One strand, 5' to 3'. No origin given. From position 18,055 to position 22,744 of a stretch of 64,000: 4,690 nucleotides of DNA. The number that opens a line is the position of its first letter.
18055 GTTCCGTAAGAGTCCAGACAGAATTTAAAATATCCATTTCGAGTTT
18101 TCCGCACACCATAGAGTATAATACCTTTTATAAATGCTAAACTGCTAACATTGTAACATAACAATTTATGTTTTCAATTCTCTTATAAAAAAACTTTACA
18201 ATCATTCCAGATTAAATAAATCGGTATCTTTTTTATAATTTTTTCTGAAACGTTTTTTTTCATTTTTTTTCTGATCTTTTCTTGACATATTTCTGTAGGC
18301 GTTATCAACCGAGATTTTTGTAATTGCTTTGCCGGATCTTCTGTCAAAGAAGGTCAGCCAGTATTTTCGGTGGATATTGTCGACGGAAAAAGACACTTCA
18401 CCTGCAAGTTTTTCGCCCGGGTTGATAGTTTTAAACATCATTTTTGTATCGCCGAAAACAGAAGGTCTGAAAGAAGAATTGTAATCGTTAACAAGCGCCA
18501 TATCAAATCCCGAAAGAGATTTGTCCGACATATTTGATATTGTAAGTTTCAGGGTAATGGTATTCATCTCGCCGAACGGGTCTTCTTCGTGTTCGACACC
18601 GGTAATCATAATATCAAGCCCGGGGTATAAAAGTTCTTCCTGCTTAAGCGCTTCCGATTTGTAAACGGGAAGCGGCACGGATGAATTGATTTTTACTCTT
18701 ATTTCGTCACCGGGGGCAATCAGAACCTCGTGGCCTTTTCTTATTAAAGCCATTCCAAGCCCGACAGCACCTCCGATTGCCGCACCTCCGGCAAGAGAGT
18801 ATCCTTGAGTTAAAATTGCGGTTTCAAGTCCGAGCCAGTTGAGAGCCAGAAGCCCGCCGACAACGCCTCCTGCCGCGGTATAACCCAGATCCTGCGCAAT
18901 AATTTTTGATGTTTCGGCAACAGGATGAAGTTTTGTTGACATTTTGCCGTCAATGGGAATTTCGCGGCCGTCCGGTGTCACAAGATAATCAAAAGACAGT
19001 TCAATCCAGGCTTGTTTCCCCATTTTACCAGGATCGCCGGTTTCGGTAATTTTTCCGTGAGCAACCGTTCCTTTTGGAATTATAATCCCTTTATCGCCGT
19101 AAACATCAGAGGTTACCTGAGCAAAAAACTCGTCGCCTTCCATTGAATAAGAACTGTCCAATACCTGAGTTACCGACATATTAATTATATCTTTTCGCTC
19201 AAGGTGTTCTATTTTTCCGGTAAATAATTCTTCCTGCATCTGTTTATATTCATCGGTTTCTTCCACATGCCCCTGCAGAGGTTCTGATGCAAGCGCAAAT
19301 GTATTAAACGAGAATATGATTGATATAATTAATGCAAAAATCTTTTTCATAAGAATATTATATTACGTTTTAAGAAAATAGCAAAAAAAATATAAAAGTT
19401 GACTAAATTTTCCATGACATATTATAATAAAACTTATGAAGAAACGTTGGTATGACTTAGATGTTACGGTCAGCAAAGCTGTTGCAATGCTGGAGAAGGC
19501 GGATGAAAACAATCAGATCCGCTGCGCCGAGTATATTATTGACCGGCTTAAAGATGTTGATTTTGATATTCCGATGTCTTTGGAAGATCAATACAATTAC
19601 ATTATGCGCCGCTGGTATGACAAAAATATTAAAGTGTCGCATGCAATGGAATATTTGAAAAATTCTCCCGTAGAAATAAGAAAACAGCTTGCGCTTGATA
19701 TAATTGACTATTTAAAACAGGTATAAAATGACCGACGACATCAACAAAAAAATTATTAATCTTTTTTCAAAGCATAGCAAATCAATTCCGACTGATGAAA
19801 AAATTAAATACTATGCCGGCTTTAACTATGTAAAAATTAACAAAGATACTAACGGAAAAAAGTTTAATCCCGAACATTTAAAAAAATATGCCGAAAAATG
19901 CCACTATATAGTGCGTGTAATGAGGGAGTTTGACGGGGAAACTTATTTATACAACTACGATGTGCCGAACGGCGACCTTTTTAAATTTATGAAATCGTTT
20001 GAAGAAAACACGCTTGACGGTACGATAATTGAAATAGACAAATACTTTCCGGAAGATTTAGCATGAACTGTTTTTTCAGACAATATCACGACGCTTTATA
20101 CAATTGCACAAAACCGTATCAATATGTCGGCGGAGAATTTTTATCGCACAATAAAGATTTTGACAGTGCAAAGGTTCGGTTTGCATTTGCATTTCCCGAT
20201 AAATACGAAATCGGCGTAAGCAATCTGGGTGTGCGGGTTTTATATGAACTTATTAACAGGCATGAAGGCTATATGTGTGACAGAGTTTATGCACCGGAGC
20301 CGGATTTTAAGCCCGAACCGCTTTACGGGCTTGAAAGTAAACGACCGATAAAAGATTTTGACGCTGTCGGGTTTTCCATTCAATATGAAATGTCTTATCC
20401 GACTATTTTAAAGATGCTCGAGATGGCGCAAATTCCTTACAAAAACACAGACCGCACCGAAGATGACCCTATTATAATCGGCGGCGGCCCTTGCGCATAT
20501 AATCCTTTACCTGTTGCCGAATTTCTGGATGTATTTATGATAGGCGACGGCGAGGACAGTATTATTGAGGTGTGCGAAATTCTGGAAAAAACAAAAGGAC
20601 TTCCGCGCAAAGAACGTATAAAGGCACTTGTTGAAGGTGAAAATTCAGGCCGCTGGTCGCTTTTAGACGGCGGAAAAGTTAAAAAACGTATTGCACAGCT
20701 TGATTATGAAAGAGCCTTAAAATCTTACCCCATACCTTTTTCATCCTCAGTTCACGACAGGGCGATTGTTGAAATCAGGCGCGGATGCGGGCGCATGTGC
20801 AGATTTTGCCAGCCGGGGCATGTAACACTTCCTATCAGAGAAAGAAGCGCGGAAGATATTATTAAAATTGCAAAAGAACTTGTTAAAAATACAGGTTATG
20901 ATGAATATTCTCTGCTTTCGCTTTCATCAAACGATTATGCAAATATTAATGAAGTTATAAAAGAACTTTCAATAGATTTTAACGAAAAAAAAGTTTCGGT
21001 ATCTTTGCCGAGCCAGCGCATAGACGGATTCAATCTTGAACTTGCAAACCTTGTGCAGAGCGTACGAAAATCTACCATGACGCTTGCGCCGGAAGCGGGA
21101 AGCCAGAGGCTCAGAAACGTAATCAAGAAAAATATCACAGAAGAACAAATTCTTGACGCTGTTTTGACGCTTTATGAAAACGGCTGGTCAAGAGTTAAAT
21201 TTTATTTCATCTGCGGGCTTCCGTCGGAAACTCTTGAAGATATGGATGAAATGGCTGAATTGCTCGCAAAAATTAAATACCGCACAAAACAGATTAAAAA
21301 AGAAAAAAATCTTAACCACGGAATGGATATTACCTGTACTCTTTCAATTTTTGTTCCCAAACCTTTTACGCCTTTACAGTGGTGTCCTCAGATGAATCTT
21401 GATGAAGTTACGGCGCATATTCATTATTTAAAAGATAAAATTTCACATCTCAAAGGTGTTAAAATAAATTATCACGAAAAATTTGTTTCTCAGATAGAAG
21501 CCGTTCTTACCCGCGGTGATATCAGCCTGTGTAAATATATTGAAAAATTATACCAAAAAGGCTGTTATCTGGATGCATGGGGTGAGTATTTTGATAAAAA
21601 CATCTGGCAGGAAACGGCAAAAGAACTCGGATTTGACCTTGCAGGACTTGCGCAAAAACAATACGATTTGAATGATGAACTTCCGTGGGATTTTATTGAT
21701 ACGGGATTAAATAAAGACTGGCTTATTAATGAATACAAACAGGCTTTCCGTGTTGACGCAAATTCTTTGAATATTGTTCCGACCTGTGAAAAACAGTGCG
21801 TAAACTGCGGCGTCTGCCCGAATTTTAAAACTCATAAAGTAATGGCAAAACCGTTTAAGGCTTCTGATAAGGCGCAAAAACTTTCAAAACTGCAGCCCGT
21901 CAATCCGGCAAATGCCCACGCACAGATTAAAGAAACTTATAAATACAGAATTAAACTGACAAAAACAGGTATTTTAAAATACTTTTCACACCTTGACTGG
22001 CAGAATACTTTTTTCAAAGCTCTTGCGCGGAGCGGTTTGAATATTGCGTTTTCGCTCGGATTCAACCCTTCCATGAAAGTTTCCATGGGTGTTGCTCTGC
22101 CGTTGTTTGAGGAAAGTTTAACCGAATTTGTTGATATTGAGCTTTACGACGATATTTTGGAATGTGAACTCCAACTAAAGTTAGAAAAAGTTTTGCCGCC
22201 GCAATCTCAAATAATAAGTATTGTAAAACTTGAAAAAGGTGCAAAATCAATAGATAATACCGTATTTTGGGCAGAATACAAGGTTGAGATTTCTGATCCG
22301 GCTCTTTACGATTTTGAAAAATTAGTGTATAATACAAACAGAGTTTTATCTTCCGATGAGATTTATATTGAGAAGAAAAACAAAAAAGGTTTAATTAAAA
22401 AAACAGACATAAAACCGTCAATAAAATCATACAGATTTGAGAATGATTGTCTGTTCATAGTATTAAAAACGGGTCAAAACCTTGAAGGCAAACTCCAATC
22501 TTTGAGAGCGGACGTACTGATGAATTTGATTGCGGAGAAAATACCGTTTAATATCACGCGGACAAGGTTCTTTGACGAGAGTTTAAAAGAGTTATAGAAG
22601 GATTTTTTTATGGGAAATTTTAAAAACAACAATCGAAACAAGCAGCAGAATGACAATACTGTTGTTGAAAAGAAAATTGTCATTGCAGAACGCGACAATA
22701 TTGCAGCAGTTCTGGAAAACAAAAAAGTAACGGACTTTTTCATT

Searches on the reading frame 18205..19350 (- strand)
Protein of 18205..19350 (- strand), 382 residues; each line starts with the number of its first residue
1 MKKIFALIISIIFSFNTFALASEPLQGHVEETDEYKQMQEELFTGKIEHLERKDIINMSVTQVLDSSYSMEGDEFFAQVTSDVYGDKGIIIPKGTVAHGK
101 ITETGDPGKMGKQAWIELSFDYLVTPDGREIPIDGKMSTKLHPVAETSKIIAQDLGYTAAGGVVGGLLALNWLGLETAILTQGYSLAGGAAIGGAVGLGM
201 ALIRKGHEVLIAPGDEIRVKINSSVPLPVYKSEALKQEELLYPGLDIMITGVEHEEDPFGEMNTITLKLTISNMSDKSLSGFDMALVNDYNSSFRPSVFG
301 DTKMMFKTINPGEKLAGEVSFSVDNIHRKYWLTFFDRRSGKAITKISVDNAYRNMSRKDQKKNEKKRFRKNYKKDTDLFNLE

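Call 113: search_protein_families(library=pfam, proteins=[window:18205-19350:-], max_evalue=0.001)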
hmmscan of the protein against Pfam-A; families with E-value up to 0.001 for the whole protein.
window:18205-19350:- (382 aa): 2 families
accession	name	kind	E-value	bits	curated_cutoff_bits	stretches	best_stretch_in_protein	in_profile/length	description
PF03743.19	TrbI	-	1.8e-05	25.1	35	1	69-137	18-84/188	Bacterial conjugation TrbI-like protein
PF11611.13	DUF4352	-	0.00065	20.4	25.9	0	266-336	39-114/122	Domain of unknown function (DUF4352)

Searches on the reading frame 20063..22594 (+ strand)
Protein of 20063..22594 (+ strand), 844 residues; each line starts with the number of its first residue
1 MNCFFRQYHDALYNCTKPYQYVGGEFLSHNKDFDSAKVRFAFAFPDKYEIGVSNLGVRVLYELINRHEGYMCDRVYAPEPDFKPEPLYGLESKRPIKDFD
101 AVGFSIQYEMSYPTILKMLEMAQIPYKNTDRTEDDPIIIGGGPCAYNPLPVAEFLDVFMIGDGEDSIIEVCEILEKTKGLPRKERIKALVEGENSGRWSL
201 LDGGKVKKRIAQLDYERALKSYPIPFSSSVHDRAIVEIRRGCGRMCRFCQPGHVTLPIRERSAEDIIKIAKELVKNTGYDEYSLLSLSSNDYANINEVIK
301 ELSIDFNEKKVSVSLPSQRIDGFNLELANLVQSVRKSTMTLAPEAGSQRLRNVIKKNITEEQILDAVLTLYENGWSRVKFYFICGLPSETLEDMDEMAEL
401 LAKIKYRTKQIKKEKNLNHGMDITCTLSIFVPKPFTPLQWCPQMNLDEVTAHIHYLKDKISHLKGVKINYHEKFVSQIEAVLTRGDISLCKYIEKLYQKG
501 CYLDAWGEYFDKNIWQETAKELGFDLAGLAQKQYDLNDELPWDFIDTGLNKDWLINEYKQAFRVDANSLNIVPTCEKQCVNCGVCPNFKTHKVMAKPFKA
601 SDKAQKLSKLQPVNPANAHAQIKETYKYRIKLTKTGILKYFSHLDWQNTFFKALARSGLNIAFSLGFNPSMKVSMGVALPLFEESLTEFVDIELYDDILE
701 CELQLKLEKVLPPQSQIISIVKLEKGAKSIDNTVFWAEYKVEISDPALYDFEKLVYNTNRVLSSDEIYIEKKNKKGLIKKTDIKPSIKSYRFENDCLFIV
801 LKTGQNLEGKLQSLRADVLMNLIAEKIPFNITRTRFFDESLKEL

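Call 62: search_protein_families(library=pfam, proteins=[window:20063-22594:+], max_evalue=0.001)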
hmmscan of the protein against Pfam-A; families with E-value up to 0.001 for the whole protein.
window:20063-22594:+ (844 aa): 3 families
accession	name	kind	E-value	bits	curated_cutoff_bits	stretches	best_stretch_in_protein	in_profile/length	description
PF19864.5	Radical_SAM_N2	-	3.5e-48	163.3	29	1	56-190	1-143/151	Radical SAM proteins, N-terminal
PF10105.14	DUF2344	-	2.2e-38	132.4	23.8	1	627-803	1-168/176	Uncharacterized protein conserved in bacteria (DUF2344)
PF04055.27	Radical_SAM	-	6.2e-22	79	29.5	1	237-401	2-166/166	Radical SAM superfamily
